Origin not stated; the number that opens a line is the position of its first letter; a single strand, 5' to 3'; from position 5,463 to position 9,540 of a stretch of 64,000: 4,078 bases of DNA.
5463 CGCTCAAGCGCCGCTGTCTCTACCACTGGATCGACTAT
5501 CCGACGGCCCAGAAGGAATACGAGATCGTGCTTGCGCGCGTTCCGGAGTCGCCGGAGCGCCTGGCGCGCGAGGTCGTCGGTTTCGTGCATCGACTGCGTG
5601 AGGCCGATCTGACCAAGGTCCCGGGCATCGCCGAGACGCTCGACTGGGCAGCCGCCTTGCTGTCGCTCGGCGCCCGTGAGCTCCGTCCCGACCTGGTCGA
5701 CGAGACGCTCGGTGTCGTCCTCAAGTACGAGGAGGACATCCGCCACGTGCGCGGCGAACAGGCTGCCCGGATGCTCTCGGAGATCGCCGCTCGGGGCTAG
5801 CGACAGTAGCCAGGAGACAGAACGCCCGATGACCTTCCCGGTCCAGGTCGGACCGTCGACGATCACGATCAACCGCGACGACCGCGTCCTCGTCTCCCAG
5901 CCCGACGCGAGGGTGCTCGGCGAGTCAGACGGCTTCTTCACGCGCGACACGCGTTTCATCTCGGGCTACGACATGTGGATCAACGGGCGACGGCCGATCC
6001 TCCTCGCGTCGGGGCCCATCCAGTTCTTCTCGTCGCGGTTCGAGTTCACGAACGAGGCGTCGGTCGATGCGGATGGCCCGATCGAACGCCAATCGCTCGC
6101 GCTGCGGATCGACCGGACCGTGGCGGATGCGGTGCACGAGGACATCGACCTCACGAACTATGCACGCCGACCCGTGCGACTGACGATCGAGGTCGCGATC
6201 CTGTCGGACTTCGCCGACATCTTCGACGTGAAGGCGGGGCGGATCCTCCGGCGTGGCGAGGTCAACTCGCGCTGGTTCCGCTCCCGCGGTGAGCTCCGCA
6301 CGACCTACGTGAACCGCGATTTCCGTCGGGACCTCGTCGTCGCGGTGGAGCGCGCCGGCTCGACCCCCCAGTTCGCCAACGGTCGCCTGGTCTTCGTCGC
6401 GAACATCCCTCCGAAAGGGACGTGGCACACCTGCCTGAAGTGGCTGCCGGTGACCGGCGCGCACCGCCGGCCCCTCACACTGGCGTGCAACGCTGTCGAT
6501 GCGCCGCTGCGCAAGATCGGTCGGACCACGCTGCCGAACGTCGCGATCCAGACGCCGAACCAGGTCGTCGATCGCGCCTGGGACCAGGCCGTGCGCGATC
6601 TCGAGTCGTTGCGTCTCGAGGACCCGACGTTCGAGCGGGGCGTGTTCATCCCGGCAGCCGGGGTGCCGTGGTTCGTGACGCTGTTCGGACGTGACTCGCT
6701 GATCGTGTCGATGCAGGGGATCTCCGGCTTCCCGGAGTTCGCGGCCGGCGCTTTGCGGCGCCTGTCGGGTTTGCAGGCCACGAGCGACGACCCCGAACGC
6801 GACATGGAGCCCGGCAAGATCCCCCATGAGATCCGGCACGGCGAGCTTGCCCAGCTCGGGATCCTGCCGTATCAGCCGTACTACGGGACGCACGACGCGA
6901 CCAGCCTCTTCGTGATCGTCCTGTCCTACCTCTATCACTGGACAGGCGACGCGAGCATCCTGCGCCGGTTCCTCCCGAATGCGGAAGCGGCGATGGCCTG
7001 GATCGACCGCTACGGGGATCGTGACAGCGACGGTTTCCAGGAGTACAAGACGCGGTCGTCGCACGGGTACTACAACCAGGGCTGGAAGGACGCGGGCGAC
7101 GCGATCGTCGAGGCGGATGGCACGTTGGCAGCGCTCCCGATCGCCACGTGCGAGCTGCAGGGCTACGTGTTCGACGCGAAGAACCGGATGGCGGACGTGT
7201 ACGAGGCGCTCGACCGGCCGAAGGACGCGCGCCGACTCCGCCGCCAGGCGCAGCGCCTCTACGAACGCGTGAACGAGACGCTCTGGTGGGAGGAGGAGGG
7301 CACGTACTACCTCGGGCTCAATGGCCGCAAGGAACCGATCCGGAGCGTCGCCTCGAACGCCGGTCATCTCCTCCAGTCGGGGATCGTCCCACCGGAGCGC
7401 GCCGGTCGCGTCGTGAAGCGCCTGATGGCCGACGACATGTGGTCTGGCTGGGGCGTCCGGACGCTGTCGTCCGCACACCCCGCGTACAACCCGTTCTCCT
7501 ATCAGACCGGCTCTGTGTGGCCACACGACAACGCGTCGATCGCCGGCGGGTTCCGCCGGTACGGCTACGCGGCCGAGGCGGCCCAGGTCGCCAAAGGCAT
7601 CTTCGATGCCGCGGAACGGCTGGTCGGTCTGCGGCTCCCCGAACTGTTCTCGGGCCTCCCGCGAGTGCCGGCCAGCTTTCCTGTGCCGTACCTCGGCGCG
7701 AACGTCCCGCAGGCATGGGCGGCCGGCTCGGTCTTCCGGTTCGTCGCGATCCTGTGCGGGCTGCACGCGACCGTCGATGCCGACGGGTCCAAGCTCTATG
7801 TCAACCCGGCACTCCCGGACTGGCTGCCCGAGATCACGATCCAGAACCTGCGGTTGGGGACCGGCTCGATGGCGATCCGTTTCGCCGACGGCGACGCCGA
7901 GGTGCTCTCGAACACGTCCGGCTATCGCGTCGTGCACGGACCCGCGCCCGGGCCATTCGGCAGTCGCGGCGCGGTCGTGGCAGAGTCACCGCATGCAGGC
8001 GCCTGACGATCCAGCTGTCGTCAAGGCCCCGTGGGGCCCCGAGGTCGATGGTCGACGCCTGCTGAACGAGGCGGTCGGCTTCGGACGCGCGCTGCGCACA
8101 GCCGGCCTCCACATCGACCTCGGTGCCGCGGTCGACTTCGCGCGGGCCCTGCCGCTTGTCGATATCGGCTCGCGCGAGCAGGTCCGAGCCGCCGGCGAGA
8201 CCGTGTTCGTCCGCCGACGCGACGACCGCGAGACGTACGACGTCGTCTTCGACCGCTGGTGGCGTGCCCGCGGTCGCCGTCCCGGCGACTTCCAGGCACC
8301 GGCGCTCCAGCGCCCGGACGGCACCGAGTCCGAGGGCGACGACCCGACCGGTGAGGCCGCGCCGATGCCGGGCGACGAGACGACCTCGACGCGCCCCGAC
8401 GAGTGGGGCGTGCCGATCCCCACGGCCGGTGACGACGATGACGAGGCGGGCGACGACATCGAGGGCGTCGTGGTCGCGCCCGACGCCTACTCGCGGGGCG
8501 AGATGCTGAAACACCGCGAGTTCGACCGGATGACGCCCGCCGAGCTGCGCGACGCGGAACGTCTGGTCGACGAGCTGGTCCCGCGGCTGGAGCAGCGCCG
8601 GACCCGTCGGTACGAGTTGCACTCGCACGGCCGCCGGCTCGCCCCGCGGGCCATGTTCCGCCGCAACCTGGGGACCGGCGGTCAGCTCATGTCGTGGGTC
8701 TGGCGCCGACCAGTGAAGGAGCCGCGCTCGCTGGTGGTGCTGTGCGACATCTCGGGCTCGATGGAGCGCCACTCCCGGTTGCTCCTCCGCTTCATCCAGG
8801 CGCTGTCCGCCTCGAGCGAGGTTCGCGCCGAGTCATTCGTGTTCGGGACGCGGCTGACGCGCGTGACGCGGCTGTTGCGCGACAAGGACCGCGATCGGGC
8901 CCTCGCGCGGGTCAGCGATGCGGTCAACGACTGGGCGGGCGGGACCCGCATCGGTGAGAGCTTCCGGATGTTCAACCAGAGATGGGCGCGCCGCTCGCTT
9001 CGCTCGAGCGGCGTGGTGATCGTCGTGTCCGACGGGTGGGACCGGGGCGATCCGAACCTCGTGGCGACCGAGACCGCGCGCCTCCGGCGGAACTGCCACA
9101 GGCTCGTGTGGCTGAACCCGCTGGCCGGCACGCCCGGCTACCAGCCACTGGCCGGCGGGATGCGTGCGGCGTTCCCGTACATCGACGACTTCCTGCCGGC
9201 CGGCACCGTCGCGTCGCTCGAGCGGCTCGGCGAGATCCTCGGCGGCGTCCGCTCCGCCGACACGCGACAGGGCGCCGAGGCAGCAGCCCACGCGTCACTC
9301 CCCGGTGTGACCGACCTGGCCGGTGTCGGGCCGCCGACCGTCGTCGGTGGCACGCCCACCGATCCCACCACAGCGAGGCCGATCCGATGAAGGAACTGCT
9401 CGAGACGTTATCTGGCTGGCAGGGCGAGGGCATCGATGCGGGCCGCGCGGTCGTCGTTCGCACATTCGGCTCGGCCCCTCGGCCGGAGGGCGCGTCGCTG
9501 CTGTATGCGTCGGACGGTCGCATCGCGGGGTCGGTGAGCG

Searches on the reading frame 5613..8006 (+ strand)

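Call 85: search_protein_families(library=pfam, proteins=[window:5613-8006:+], max_evalue=0.00001)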
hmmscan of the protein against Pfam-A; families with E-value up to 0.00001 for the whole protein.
window:5613-8006:+ (797 aa): 2 families
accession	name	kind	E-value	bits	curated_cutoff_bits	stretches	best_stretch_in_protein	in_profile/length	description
PF14742.11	GDE_N_bis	-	2.1e-40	139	22.1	1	86-275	1-193/194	N-terminal domain of (some) glycogen debranching enzymes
PF22422.2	MGH1-like_GH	-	9.3e-17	62.1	27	1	426-668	63-329/356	Mannosylglycerate hydrolase MGH1-like glycoside hydrolase domain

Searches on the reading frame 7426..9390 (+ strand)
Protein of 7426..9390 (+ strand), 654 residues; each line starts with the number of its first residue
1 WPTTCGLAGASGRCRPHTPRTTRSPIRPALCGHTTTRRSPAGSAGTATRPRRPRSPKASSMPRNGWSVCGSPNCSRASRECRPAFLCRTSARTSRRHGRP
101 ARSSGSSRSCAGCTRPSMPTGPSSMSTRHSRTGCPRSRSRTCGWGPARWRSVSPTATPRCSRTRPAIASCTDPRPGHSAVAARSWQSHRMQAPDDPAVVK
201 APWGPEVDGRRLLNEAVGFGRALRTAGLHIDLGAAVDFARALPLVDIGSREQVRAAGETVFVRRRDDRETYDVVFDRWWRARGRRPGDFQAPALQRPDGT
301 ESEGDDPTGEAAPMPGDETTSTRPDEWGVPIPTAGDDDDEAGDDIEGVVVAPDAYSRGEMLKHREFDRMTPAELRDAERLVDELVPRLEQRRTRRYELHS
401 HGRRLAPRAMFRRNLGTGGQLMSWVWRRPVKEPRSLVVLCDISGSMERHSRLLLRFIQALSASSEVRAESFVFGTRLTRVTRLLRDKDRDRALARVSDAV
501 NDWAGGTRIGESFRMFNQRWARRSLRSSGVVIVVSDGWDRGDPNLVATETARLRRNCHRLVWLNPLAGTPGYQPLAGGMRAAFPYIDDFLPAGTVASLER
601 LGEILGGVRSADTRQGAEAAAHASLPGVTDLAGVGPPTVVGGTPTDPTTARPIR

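Call 85: search_protein_families(library=pfam, proteins=[window:7426-9390:+], max_evalue=0.00001)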
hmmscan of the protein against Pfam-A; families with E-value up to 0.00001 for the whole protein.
window:7426-9390:+ (654 aa): 1 family
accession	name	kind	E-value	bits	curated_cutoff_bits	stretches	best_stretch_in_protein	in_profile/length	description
PF05762.20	VWA_CoxE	-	4.2e-61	206.6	26.4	1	386-597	10-221/222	VWA domain containing CoxE-like protein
